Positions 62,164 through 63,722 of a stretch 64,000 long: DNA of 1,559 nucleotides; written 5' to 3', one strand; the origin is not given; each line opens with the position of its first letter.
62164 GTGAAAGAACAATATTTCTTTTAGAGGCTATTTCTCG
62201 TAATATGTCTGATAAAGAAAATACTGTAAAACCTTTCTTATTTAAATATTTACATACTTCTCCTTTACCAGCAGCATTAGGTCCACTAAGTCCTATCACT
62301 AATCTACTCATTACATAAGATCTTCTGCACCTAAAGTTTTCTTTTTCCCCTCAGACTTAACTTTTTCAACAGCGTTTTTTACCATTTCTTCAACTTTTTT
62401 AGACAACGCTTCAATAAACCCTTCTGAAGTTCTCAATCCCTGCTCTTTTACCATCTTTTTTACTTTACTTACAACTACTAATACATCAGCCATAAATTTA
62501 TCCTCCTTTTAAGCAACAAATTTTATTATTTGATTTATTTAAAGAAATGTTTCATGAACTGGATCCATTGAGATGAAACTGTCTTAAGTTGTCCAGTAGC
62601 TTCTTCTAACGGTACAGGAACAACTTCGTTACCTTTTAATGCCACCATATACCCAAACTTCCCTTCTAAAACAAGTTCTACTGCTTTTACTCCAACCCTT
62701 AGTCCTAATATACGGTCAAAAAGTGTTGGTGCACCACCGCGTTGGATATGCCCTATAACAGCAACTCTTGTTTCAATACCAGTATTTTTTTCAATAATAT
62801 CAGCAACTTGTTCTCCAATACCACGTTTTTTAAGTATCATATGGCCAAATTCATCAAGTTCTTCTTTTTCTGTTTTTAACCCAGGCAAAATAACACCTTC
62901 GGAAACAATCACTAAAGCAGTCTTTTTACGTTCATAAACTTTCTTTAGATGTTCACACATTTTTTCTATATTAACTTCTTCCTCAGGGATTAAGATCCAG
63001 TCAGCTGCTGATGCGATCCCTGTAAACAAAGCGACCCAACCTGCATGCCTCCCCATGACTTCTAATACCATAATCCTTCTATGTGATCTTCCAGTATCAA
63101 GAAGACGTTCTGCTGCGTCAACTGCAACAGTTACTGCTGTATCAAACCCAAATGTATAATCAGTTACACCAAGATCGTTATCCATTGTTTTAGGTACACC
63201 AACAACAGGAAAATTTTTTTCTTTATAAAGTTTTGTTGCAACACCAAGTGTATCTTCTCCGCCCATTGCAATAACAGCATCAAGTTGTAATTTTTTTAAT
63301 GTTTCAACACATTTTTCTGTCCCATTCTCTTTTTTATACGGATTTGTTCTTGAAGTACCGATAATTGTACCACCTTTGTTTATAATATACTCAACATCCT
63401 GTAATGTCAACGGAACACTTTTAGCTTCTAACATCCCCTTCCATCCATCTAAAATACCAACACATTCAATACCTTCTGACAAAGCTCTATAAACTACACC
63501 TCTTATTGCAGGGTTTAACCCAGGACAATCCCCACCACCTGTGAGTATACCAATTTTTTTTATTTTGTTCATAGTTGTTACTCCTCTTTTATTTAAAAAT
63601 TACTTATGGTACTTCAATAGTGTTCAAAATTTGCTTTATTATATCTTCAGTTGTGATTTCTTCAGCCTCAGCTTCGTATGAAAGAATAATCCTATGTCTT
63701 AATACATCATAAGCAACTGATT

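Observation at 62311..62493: Candidate bacterial histone: 60-aa histone-fold ORF with truncated alpha3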

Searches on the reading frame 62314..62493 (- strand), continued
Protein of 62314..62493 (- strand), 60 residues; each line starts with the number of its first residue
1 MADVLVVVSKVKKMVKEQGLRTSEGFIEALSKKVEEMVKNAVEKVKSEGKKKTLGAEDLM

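Call 37: search_protein_families(library=pfam, alignment_id=A1, max_evalue=0.1)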
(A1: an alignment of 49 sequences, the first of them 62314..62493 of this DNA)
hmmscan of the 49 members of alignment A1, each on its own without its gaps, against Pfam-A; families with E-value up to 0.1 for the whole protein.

A. member 1, window:62314-62493:- (60 aa): 4 families
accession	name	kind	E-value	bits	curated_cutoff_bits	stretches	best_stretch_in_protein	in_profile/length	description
PF02538.19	Hydantoinase_B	-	0.01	14.8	26.8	1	6-59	189-238/519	Hydantoinase B/oxoprolinase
PF00808.29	CBFD_NFYB_HMF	-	0.013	16.2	21.4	1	27-59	30-61/65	Histone-like transcription factor (CBF/NF-Y) and archaeal histone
PF00676.26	E1_dh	-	0.049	13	22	1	8-52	255-298/300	Dehydrogenase E1 component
PF00745.25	GlutR_dimer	-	0.08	13.7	22.9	1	8-50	7-49/99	Glutamyl-tRNAGlu reductase, dimerisation domain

B. families by the number of members that match (of 49 scanned): 23 families
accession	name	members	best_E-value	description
PF00808.29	CBFD_NFYB_HMF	17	0.0033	Histone-like transcription factor (CBF/NF-Y) and archaeal histone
PF02538.19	Hydantoinase_B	11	0.0099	Hydantoinase B/oxoprolinase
PF01765.24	RRF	4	0.029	Ribosome recycling factor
PF06711.16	DUF1198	4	0.039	Protein of unknown function (DUF1198)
PF00676.26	E1_dh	4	0.049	Dehydrogenase E1 component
PF04152.19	Mre11_DNA_bind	3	0.0064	Mre11 DNA-binding presumed domain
PF00745.25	GlutR_dimer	3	0.059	Glutamyl-tRNAGlu reductase, dimerisation domain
PF09135.16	Alb1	2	0.015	Alb1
PF19672.4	DUF6175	2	0.045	Family of unknown function (DUF6175)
PF02302.22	PTS_IIB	2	0.048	PTS system, Lactose/Cellobiose specific IIB subunit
PF01608.23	I_LWEQ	1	0.021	I/LWEQ domain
PF09058.15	L27_1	1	0.029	L27_1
PF15703.10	LAT2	1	0.039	Linker for activation of T-cells family member 2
PF05957.18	DUF883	1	0.039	DUF883 N-terminal domain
PF03463.20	eRF1_1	1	0.051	eRF1 domain 1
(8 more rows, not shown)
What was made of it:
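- On Pfam PF00808 CBFD_NFYB_HMF: 17 of 49 family members hit the model at E <= 0.1, with a best E of 0.0033 (call 37).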

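Call 40: search_protein_families(library=ncbifam, proteins=[window:62314-62493:-, L025:1557-2540:+], max_evalue=0.01)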
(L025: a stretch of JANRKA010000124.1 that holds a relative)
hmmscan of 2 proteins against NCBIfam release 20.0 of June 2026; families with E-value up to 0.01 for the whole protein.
window:62314-62493:- (60 aa): 0 families

L025:1557-2540:+ (327 aa): 1 family
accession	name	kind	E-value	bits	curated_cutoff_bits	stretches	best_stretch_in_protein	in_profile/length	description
NF008264.0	PRK11036.1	equivalog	0.004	16.6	366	1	42-104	29-88/261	tRNA uridine 5-oxyacetic acid(34) methyltransferase CmoM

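Call 42: search_protein_families(library=padloc, proteins=[window:62314-62493:-], max_evalue=0.01)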
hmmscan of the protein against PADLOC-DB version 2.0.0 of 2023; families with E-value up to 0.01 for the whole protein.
window:62314-62493:- (60 aa): 0 families

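Call 43: search_protein_families(library=pfam, proteins=[L025:1557-2540:+, L025:2542-2901:+, L025:2906-3448:+], max_evalue=0.001)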
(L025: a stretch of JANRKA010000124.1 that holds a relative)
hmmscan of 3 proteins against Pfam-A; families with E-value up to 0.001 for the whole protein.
L025:1557-2540:+ (327 aa): 1 family
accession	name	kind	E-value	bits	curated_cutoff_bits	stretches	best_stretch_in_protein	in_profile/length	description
PF02636.23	Methyltransf_28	-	3.1e-31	109.1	23.3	1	43-270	2-246/249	Putative S-adenosyl-L-methionine-dependent methyltransferase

L025:2542-2901:+ (119 aa): 1 family
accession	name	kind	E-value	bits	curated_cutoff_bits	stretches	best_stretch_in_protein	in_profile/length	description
PF00507.24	Oxidored_q4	-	2.5e-34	117.8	23.3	1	20-117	2-99/99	NADH-ubiquinone/plastoquinone oxidoreductase, chain 3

L025:2906-3448:+ (180 aa): 1 family
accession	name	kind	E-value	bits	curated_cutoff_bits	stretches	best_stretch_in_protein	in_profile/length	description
PF01058.29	Oxidored_q6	-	5e-28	97.8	27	1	44-153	1-128/128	NADH ubiquinone oxidoreductase, 20 Kd subunit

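Call 54: predict_structure(protein=P0145)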
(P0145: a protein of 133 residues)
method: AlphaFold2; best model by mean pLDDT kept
length: 133 residues; sequences in the alignment: 1
mean_pLDDT: 45.5   pTM: 0.35
mean pLDDT of the five models: 45.5, 42.8, 42.7, 42.2, 41.5
residues with pLDDT >= 90: 0; 70-90: 0; 50-70: 40; < 50: 93
segments of 3 or more residues with pLDDT < 50: 1-15, 17-64, 84-98, 120-133
pLDDT, mean of each block of 10 residues (from residue 1): 36 46 44 45 40 33 50 53 47 47 59 56 40 34
secondary structure, 60 per line:
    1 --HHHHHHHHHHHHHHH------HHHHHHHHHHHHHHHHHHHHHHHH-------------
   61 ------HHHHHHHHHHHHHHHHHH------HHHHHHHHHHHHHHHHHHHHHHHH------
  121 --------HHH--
elements in order: H3-17 H24-47 H67-84 H91-114
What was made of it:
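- On Bacterial dimer histones (HBb-like): A natural doublet relative (P0145) folded without an alignment gave pLDDT 45.5, which is uninformative (call 54).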

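Call 58: list_cluster_members(proteins=[window:62314-62493:-])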
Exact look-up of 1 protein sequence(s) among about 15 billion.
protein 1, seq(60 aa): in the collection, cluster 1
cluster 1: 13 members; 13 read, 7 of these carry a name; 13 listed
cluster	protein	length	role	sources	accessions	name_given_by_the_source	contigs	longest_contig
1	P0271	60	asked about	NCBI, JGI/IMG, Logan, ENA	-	N-methylhydantoinase B/oxoprolinase/acetone carboxylase alpha subunit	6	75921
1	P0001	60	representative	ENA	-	-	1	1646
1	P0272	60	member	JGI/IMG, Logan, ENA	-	N-methylhydantoinase B/oxoprolinase/acetone carboxylase alpha subunit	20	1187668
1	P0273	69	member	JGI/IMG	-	N-methylhydantoinase B/oxoprolinase/acetone carboxylase alpha subunit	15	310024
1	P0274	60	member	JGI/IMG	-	N-methylhydantoinase B/oxoprolinase/acetone carboxylase alpha subunit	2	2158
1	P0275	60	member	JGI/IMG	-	N-methylhydantoinase B/oxoprolinase/acetone carboxylase alpha subunit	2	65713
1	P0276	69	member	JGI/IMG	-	N-methylhydantoinase B/oxoprolinase/acetone carboxylase alpha subunit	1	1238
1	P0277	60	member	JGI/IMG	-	N-methylhydantoinase B/oxoprolinase/acetone carboxylase alpha subunit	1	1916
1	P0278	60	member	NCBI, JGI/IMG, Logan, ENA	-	-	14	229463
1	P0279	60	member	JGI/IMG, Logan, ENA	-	-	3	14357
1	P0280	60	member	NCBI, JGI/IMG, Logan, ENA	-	-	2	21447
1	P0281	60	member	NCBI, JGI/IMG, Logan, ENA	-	-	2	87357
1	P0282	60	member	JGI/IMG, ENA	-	-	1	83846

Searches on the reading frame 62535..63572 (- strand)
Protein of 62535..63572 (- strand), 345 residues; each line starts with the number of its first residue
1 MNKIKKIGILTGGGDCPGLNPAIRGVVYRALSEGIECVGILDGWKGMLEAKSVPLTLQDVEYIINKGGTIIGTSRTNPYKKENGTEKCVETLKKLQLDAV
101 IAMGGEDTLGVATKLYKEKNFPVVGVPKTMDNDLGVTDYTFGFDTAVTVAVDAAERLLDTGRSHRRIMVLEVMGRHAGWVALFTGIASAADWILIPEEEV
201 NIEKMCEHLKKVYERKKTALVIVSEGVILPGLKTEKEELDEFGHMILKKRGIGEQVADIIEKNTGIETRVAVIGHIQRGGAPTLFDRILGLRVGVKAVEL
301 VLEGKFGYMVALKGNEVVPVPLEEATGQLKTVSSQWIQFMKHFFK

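Call 3: search_protein_families(library=pfam, proteins=[window:62535-63572:-], max_evalue=1)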
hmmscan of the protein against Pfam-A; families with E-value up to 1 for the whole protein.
window:62535-63572:- (345 aa): 6 families
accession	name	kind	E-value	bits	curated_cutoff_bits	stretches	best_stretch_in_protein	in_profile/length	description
PF00365.25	PFK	-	1e-104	350.2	30.9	1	6-301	1-277/277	Phosphofructokinase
PF06792.17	UPF0261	-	0.015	15.7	27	1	83-130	78-122/176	Uncharacterised protein family (UPF0261) N-terminal domain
PF13685.12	Fe-ADH_2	-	0.023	15.2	28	1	66-141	44-118/149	Iron-containing alcohol dehydrogenase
PF01995.21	NRD1_2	-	0.026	14.2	25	1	61-114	141-197/238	NrpR regulatory domains NRD1 and 2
PF01513.26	NAD_kinase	-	0.095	13.5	25.5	1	80-127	59-103/130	ATP-NAD kinase N-terminal domain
PF14209.11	DUF4321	-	0.27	11.6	27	1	123-150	9-36/48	Domain of unknown function (DUF4321)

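Call 40: search_protein_families(library=ncbifam, proteins=[window:62535-63572:-], max_evalue=0.01)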
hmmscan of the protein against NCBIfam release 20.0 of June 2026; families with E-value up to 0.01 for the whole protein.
window:62535-63572:- (345 aa): 11 families
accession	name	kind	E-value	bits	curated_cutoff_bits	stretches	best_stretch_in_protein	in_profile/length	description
TIGR02483.1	PFK_mixed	subfamily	4.8e-126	420.2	430.55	1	6-325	1-324/325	phosphofructokinase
NF002872.1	PRK03202.1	subfamily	1.4e-117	392.3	253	1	5-344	1-322/323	ATP-dependent 6-phosphofructokinase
TIGR02482.1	PFKA_ATP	equivalog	1.1e-97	326.7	371.35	1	6-325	1-300/301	6-phosphofructokinase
NF010674.0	PRK14071.1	equivalog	1.2e-91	307.3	544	1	1-334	1-343/360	ATP-dependent 6-phosphofructokinase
TIGR02478.1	6PF1K_euk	equivalog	3.4e-70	237.1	708.4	2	117-335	137-346/744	6-phosphofructokinase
NF041103.1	PFKA_PPi_Ttgales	equivalog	2e-56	191.8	550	1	7-326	1-347/407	diphosphate--fructose-6-phosphate 1-phosphotransferase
NF005301.0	PRK06830.1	equivalog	1.4e-48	165.5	400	1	6-334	83-424/445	ATP-dependent 6-phosphofructokinase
NF010675.0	PRK14072.1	subfamily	7.2e-45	153.4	273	1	6-339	5-362/416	diphosphate--fructose-6-phosphate 1-phosphotransferase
NF005482.0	PRK07085.1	subfamily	2.5e-34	118.7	446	2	3-225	72-313/558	diphosphate--fructose-6-phosphate 1-phosphotransferase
TIGR02477.1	PFKA_PPi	equivalog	1.9e-28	99.3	587.95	1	4-228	67-310/539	diphosphate--fructose-6-phosphate 1-phosphotransferase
NF005121.0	PRK06555.1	equivalog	6.2e-24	84.5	395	2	4-184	3-206/404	pyrophosphate--fructose-6-phosphate 1-phosphotransferase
